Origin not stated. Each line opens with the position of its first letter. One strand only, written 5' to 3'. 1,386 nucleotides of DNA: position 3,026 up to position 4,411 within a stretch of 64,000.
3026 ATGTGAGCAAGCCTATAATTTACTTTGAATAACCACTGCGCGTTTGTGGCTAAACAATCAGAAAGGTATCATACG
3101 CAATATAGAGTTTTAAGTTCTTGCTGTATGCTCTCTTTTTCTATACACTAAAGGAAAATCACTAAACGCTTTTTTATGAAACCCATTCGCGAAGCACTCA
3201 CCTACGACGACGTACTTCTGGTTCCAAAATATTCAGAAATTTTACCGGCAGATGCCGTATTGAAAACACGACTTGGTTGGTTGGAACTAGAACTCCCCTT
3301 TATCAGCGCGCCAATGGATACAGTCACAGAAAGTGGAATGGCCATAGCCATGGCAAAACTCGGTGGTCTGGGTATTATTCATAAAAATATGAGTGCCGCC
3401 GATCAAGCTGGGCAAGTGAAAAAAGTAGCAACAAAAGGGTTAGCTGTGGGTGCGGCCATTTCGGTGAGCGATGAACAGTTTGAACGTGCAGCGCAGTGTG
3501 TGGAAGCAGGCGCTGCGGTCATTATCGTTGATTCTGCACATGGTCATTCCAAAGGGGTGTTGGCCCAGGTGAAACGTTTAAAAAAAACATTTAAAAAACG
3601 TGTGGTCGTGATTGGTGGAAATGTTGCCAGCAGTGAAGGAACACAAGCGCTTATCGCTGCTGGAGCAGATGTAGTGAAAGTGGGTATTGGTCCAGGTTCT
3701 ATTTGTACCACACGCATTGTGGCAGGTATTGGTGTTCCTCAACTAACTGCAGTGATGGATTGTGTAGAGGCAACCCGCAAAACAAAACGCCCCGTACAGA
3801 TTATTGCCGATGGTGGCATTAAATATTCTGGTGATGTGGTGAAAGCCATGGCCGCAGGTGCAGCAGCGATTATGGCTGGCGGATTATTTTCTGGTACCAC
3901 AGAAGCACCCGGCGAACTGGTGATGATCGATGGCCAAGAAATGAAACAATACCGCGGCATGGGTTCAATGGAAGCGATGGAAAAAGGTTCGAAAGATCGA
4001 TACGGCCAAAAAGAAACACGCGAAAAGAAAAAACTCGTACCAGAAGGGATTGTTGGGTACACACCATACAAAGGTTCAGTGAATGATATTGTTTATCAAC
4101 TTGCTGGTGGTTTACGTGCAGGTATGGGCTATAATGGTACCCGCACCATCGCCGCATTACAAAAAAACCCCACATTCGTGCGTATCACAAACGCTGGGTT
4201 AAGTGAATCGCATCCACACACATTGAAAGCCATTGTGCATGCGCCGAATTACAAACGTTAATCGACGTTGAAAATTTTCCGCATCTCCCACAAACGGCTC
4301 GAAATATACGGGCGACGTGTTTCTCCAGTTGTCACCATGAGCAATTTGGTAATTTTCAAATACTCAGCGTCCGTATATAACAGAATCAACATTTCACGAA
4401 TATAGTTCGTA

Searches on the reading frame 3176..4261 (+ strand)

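Call 32: search_protein_families(library=pfam, max_evalue=0.001, proteins=[window:3176-4261:+])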
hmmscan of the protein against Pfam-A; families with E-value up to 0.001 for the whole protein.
window:3176-4261:+ (361 aa): 4 families
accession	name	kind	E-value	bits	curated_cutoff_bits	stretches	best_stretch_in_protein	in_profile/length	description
PF00478.31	IMPDH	-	2.3e-139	464.7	25.6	1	7-348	1-345/345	IMP dehydrogenase / GMP reductase domain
PF01070.24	FMN_dh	-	2.5e-05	23.9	24.9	1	131-238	209-305/350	FMN-dependent dehydrogenase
PF03060.21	NMO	-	0.00015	21.7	28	0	37-246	9-233/331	Nitronate monooxygenase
PF01645.23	Glu_synthase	-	0.00041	20.1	20.4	1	130-235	193-304/369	Conserved region in glutamate synthase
